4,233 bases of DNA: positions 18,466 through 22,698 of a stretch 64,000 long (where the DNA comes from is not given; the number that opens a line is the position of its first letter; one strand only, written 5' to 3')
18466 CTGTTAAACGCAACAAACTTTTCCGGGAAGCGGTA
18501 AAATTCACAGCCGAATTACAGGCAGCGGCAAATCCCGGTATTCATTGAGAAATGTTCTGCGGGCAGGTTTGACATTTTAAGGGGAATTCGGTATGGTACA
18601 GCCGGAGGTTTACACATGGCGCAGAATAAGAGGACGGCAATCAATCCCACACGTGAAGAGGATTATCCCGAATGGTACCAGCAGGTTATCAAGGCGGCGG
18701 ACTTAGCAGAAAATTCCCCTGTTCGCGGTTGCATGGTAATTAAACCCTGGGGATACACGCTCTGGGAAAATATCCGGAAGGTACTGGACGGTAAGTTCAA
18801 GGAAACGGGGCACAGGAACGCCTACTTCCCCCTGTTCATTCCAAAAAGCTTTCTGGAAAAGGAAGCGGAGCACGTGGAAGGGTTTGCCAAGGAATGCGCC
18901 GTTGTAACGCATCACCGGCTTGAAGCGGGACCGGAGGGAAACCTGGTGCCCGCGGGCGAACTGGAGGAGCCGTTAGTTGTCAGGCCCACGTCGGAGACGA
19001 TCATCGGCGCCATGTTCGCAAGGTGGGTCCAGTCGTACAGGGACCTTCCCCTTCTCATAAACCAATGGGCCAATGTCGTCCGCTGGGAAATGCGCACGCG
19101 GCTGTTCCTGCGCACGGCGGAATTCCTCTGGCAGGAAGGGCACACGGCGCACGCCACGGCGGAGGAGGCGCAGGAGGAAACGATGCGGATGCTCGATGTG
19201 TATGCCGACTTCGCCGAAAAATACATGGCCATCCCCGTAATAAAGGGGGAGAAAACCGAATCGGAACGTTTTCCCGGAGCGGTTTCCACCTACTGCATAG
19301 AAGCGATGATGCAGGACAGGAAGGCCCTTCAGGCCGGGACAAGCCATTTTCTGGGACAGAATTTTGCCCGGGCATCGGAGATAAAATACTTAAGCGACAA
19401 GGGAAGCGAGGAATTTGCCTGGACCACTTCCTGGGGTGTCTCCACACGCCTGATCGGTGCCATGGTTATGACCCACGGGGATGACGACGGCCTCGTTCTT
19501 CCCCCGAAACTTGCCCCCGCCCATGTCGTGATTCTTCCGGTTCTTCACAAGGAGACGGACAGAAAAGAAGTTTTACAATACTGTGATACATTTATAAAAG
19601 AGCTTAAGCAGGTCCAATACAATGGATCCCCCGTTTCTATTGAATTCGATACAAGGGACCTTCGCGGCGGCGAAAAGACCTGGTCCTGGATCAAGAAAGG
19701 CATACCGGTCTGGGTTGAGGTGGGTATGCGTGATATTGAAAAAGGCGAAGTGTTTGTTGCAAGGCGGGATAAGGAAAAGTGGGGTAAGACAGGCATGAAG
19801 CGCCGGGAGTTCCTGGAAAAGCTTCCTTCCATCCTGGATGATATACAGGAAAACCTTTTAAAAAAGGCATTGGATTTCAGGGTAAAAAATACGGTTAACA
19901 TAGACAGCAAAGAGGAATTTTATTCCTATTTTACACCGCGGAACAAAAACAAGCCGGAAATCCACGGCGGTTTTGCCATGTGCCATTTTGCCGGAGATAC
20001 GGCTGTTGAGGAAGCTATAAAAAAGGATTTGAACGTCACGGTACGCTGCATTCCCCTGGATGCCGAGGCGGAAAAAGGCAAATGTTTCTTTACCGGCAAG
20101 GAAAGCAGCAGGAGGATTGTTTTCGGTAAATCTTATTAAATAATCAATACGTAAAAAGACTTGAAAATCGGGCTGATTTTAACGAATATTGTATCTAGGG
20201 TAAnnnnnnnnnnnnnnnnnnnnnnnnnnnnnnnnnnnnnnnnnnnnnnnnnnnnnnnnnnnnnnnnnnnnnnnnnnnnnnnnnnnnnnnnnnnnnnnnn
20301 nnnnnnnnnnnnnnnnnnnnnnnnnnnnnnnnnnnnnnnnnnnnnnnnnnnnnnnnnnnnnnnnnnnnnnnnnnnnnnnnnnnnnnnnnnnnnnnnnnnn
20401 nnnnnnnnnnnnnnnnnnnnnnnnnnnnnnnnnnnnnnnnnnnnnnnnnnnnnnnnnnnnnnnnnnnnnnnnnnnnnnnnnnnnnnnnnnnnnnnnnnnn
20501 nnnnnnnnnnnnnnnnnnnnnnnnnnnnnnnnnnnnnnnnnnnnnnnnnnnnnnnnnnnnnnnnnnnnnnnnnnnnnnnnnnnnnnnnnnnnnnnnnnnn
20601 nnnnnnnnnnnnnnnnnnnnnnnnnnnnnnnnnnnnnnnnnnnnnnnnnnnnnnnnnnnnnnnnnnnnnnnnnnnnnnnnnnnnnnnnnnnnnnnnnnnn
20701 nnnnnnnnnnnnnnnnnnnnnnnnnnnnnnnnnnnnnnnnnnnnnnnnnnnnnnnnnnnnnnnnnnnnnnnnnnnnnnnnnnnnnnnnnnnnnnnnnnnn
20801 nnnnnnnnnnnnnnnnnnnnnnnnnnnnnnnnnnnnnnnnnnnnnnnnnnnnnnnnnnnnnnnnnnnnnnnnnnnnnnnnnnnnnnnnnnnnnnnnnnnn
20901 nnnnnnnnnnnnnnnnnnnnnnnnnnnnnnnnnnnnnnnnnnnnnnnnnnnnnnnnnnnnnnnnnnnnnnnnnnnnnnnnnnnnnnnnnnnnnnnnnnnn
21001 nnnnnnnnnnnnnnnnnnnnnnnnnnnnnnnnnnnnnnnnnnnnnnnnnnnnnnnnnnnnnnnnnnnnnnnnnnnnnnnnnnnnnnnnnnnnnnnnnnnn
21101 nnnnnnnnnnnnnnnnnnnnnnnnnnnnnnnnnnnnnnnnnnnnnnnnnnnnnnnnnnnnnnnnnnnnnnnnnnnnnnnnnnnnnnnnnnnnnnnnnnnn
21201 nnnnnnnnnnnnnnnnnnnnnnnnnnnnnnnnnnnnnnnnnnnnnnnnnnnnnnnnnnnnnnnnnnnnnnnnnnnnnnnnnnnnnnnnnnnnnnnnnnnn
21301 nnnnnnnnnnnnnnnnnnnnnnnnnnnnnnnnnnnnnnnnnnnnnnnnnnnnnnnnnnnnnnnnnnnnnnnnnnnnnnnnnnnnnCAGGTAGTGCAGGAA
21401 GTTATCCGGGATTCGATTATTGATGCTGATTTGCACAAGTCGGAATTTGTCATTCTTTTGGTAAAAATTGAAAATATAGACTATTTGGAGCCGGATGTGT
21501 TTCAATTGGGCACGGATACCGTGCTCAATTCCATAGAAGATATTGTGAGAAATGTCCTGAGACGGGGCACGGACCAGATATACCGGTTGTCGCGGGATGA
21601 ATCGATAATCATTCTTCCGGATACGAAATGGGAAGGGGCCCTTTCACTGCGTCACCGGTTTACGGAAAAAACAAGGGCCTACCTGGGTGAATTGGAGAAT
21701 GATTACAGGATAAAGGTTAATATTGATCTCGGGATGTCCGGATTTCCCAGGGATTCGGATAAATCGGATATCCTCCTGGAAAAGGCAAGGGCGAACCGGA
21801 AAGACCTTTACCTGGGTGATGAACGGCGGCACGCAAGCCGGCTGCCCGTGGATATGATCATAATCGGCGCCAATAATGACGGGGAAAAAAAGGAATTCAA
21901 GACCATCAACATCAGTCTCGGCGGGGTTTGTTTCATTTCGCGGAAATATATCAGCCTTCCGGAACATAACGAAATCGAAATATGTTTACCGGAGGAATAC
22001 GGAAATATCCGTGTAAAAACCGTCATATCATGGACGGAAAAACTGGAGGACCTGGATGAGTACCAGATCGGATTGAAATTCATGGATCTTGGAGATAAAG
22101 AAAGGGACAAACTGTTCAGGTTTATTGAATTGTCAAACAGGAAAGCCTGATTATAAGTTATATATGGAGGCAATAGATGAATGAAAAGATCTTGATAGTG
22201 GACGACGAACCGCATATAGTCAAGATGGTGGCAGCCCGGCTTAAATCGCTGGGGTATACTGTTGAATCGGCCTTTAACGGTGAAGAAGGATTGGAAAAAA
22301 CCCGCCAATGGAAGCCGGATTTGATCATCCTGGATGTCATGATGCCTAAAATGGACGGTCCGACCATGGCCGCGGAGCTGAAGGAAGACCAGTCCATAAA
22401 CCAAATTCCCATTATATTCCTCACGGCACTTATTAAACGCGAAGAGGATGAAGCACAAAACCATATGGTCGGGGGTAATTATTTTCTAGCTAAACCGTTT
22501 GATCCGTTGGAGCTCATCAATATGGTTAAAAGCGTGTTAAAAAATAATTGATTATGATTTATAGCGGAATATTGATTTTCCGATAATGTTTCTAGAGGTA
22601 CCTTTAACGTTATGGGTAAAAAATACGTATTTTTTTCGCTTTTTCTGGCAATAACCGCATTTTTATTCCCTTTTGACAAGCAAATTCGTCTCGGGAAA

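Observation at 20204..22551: Histidine kinase with two candidate c-di-GMP-binding modules and a pseudo-receiver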

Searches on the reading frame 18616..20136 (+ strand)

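Call 3: search_protein_families(library=pfam, proteins=[window:18616-20136:+], max_evalue=1)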
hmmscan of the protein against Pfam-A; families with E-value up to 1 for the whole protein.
window:18616-20136:+ (507 aa): 3 families
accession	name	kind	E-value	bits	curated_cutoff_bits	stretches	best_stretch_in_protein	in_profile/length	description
PF00587.30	tRNA-synt_2b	-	6.8e-17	62.5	29.3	1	116-284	7-176/179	tRNA synthetase class II core domain (G, H, P, S and T)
PF09180.16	ProRS-C_1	-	1.4e-16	60.8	31.5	1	451-507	11-71/71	Prolyl-tRNA synthetase, C-terminal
PF03129.25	HGTP_anticodon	-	1.9e-10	41.2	21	1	303-403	1-91/94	Anticodon binding domain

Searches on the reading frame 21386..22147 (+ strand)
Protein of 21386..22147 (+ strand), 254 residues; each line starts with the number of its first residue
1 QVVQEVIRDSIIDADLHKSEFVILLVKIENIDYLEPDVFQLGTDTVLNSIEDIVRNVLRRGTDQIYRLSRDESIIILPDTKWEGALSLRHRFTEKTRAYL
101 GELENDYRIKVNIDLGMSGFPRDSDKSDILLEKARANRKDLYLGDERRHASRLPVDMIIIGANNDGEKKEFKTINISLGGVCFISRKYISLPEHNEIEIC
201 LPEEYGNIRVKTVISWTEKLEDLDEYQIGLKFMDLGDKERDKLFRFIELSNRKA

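Call 10: search_solved_structures(query=window:21386-22147:+, max_evalue=1, show_alignments=3)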
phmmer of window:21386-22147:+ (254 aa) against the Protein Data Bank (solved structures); distinct sequences matched with E-value up to 1: 10.
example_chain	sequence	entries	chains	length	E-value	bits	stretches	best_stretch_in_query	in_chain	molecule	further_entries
4urg_A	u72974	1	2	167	0.001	22.2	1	22-134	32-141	DIGUANYLATE CYCLASE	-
4urs_A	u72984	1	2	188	0.0014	21.7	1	22-134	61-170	DIGUANYLATE CYCLASE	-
4iob_A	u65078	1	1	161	0.0031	20.6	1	10-135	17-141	Diguanylate cyclase TpbB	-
5m3c_A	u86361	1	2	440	0.0033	20.5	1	22-136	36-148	Diguanylate cyclase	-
4urq_U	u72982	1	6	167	0.0039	20.2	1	22-134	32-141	DIGUANYLATE CYCLASE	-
7a7e_A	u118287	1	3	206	0.0056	19.7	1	10-135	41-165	Diguanylate cyclase TpbB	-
6d9m_A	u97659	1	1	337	0.077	16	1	44-146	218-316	Fusion protein of Endolysin,Response receiver sensor diguanylate cyclase, GAF domain-conta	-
3ign_A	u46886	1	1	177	0.098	15.7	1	30-108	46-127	Diguanylate cyclase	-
5vx6_A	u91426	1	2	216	0.34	13.9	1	44-212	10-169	Uncharacterized protein YpfA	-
8te6_A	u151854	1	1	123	0.91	12.5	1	50-109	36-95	V-set and immunoglobulin domain-containing protein 4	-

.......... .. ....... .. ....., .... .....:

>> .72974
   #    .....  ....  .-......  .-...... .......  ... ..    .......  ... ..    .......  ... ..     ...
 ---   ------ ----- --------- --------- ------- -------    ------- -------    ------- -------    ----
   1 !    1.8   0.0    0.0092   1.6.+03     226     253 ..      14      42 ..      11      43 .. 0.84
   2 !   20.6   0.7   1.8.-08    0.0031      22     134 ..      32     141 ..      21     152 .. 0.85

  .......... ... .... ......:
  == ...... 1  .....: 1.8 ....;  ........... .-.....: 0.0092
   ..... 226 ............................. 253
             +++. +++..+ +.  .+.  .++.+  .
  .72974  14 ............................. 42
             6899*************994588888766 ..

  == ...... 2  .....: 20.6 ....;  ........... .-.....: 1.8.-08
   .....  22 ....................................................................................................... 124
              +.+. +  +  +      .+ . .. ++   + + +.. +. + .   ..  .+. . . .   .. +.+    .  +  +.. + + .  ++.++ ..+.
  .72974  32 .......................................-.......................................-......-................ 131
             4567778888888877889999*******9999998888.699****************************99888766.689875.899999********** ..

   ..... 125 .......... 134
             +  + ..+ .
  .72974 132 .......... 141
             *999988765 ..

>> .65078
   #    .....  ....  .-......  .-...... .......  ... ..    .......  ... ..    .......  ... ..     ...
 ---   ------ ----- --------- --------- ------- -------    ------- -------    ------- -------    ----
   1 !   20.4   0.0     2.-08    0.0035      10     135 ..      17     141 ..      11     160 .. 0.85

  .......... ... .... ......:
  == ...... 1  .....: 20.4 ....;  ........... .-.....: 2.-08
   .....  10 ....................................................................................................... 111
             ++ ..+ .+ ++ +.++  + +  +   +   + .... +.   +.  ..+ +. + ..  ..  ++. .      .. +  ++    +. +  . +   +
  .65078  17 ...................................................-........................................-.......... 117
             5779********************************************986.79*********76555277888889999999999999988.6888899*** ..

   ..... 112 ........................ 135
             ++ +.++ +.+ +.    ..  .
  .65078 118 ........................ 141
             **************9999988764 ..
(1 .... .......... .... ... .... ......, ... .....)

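Call 21: search_protein_representatives(protein=window:21386-22147:+)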
Query: 254 residues. Proteins with E-value up to 0.001 (for the whole library): 368; up to 1e-10: 17; up to 1e-30: 4. The best 150 are listed.
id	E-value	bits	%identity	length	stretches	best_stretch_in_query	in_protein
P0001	3.3e-161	551.0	100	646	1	1-254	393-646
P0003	2.1e-56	207.8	42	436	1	16-249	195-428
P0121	1.5e-41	159.2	38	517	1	2-252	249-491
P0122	8.2e-32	127.3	30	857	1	5-248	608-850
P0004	3.3e-26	109.0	29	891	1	13-248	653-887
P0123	2.4e-23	99.6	40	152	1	109-248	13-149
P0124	1.2e-21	94.1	30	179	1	76-248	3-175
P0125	8.9e-21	91.2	29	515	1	4-247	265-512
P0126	3.7e-20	89.1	26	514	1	7-251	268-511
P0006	8.9e-20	87.9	29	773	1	42-248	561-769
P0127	3.2e-18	82.8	23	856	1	4-247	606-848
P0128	7.9e-16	75.0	29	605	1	5-221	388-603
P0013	6.3e-15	72.0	29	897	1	20-251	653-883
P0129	2.7e-13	66.7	22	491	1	38-247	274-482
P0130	2.1e-12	63.7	27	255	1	58-247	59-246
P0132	3.7e-11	59.7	28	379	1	4-243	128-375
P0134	1.2e-10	57.9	31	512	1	51-248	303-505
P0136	4.3e-10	56.2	27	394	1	4-238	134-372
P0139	3.4e-09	53.2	29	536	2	17-248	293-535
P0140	4.9e-09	52.7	25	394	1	14-247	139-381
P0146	4.3e-08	49.6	30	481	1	13-239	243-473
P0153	2.1e-07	47.4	28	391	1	5-248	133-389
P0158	5.9e-07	45.9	27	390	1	20-252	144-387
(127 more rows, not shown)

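Call 53: find_related_loci(query=window:21386-22147:+, collection=genome_contigs, flank=4000)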
Query window:21386-22147:+ (254 aa) in genome_contigs; peptide patterns used: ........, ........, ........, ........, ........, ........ (x = any residue, [..] = any of these).
59 stretches matched a pattern, but none encodes a relative of the query by tblastn (E <= 1e-3).

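Call 78: search_protein_families(library=pfam, proteins=[P0132, P0136, P0140, P0153, P0158, P0129, P0134, P0139, P0146, P0121], max_evalue=0.001)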
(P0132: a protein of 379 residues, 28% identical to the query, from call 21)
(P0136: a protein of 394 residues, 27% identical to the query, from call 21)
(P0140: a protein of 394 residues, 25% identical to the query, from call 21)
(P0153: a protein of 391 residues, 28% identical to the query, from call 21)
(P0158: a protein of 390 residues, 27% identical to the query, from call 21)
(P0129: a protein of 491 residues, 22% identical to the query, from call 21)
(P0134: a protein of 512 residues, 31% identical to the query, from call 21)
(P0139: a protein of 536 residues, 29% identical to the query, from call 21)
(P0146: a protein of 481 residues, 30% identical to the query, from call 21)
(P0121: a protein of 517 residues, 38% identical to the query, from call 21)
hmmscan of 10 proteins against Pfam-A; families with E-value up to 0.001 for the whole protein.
P0132 (379 aa): 2 families
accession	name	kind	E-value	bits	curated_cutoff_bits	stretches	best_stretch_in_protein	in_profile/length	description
PF00990.26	GGDEF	-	3.4e-49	167.2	23.8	1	114-271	2-161/161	Diguanylate cyclase, GGDEF domain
PF07238.19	PilZ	-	7.8e-14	52.3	22.5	1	278-376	1-97/102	PilZ domain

P0136 (394 aa): 2 families
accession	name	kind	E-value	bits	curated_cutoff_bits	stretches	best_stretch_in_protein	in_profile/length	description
PF00990.26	GGDEF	-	2.7e-42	144.7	23.8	1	119-272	1-160/161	Diguanylate cyclase, GGDEF domain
PF07238.19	PilZ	-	5.4e-13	49.6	22.5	1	280-372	1-91/102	PilZ domain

P0140 (394 aa): 2 families
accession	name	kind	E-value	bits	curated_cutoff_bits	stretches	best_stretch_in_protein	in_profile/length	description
PF00990.26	GGDEF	-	1.7e-45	155.1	23.8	1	114-273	1-161/161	Diguanylate cyclase, GGDEF domain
PF07238.19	PilZ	-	1.7e-10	41.6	22.5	1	280-382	1-101/102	PilZ domain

P0153 (391 aa): 2 families
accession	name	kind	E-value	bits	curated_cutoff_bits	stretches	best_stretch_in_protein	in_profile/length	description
PF00990.26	GGDEF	-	1.8e-46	158.3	23.8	1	117-276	1-160/161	Diguanylate cyclase, GGDEF domain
PF07238.19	PilZ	-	7.2e-11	42.8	22.5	1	311-388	24-100/102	PilZ domain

P0158 (390 aa): 2 families
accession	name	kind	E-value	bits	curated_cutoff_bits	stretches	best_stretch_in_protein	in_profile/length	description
PF00990.26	GGDEF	-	1.4e-48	165.2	23.8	1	113-268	1-159/161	Diguanylate cyclase, GGDEF domain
PF07238.19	PilZ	-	8.5e-12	45.7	22.5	1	278-383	3-101/102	PilZ domain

P0129 (491 aa): 3 families
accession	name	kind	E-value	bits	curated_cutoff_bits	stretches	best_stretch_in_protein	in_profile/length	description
PF02518.31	HATPase_c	-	6.4e-28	97.8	26.4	1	121-230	2-109/111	Histidine kinase-, DNA gyrase B-, and HSP90-like ATPase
PF07238.19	PilZ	-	4.5e-13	49.8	22.5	1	383-483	3-101/102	PilZ domain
PF00512.31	HisKA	-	2.3e-12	47.2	26.9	1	8-74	3-66/66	His Kinase A (phospho-acceptor) domain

P0134 (512 aa): 3 families
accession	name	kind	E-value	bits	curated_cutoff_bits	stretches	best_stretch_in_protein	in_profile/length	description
PF02518.31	HATPase_c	-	6.7e-32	110.7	26.4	1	136-245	2-109/111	Histidine kinase-, DNA gyrase B-, and HSP90-like ATPase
PF07238.19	PilZ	-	9.8e-16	58.4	22.5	1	400-505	2-101/102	PilZ domain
PF00512.31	HisKA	-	3.2e-09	37.1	26.9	1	25-89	5-66/66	His Kinase A (phospho-acceptor) domain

P0139 (536 aa): 5 families
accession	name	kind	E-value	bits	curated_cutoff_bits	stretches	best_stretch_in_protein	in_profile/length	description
PF00990.26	GGDEF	-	1.5e-75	252.8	23.8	2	100-253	1-160/161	Diguanylate cyclase, GGDEF domain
PF07238.19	PilZ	-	1.5e-13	51.4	22.5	1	426-535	1-101/102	PilZ domain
PF22335.1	Cas10-Cmr2_palm2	-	6.3e-08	33.2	27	0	158-255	35-132/133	Cas10/Cmr2, second palm domain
PF17853.6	GGDEF_2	-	2.1e-05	25.2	24.5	0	294-409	20-114/116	GGDEF-like domain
PF24898.2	GGDEF_GdpP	-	8.6e-05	23.3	30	0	159-261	23-122/126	Cyclic-di-AMP phosphodiesterase GdpP-like, GGDEF domain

P0146 (481 aa): 2 families
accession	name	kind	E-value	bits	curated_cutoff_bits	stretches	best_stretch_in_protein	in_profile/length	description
PF00990.26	GGDEF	-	1.2e-39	136.1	23.8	1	219-368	1-160/161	Diguanylate cyclase, GGDEF domain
PF07238.19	PilZ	-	2.6e-08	34.6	22.5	1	376-476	1-94/102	PilZ domain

P0121 (517 aa): 5 families
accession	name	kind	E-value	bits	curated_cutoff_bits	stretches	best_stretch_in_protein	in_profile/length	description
PF02518.31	HATPase_c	-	3.1e-28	98.9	26.4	1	135-243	2-109/111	Histidine kinase-, DNA gyrase B-, and HSP90-like ATPase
PF00512.31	HisKA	-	1.1e-16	61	26.9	1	21-87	2-65/66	His Kinase A (phospho-acceptor) domain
PF07238.19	PilZ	-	4.3e-14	53.1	22.5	1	385-487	1-101/102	PilZ domain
PF13589.12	HATPase_c_3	-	0.00016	22.1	25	1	141-209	5-77/137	Histidine kinase-, DNA gyrase B-, and HSP90-like ATPase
PF13581.12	HATPase_c_2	-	0.00045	20.7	27.4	1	143-219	40-110/127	Histidine kinase-like ATPase domain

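Call 85: find_encoding_contigs(protein=P0121, flank=4000, max_places=1)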
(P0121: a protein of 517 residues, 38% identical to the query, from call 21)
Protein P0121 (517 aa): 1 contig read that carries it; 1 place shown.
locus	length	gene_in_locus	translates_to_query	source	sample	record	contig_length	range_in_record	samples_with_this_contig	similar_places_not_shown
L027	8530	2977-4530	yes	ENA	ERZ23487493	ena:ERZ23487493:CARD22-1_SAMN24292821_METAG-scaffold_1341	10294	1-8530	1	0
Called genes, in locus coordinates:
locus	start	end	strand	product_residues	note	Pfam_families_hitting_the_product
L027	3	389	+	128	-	?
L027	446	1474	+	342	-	PF02618:YceG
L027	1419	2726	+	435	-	PF01136:Peptidase_U32, PF16325:Peptidase_U32_C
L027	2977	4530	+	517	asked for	PF00512:HisKA, PF02518:HATPase_c, PF07238:PilZ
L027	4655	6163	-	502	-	PF02610:AraA_N, PF24856:AraA_central, PF11762:Arabinose_Iso_C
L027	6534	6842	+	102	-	-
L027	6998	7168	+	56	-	PF00037:Fer4, PF13237:Fer4_10, PF14697:Fer4_21, PF12838:Fer4_7, PF13187:Fer4_9, PF12797:Fer4_2 (weak), PF00037:Fer4, PF12837:Fer4_6 (weak), +5 more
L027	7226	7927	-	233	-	PF01081:Aldolase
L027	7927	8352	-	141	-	PF00583:Acetyltransf_1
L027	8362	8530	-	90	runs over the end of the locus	-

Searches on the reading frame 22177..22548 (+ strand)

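Call 3: search_protein_families(library=pfam, proteins=[window:22177-22548:+], max_evalue=1)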
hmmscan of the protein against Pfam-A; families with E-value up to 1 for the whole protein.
window:22177-22548:+ (124 aa): 4 families
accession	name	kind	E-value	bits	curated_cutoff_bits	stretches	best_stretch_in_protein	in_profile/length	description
PF00072.30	Response_reg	-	1.6e-27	96.3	30.2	1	5-118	1-111/111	Response regulator receiver domain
PF01993.23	MTD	-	0.0049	16.7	25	1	34-99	45-108/274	methylene-5,6,7,8-tetrahydromethanopterin dehydrogenase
PF23198.2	PDE8A_N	-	0.014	15.7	29.6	1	11-93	19-102/147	PDE8A-like, N-terminal domain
PF16534.11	ULD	-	0.082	13.5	27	1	4-47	36-78/109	Ubiquitin-like oligomerisation domain of SATB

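Call 4: search_protein_families(library=ncbifam, proteins=[window:22177-22548:+], max_evalue=1)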
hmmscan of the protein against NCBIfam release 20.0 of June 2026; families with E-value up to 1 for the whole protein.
window:22177-22548:+ (124 aa): 103 families (the best 25 are shown)
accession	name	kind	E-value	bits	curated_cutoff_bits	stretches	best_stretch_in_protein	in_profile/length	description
NF007135.0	PRK09581.1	equivalog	1.7e-28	99.7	474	1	1-121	1-120/457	PleD family two-component system response regulator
NF045944.1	ResRegRpaBCyano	equivalog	8.1e-28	97.3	330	1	6-122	1-113/229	response regulator transcription factor RpaB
NF053854.1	RespRegPhoBBctds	equivalog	9.7e-27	93.8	270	1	5-123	1-117/225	two-component system response regulator PhoB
TIGR02154.1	PhoB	equivalog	1.2e-25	90.2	296.2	1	1-122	1-121/226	phosphate regulon transcriptional regulator PhoB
NF045717.1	DVU0259_DivK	exception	1.2e-22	80.2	160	1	1-121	1-116/117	DVU0259 family response regulator domain-containing protein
NF033120.0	vanR_FM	exception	1.5e-22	80.4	460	1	4-122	5-119/231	vancomycin resistance response regulator transcription factor, VanR-F/VanR-M family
NF033117.2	vanR_ACDEGLN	exception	2.9e-22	79.4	350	1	5-122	1-114/226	VanR-ABDEGLN family response regulator transcription factor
NF040534.1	resp_reg_YycF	equivalog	4.8e-22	78.3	340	1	4-122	2-116/231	response regulator YycF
NF008296.0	PRK11083.1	equivalog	1.8e-20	73.4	273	1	2-122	3-119/228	two-component system response regulator CreB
NF007982.1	PRK10710.1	equivalog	2e-20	73.4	380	1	3-122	8-123/235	envelope stress response regulator BaeR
NF040689.1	MtrAB_MtrA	equivalog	2.5e-20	72.8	300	1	5-123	1-115/219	MtrAB system response regulator MtrA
NF000404.1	vanR-D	exception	3e-20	72.8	500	1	1-122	1-117/232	vancomycin resistance response regulator transcription factor VanR-D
NF051850.1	RespRegRprY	equivalog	3.8e-20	72.3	370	1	4-122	6-121/234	response regulator transcription factor RprY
TIGR01387.1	cztR_silR_copR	subfamily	1.6e-19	70.5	279.2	1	5-123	1-116/218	heavy metal response regulator transcription factor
NF007005.1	PRK09468.1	equivalog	2.2e-19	69.9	331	1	2-122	3-120/237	osmolarity response regulator transcription factor OmpR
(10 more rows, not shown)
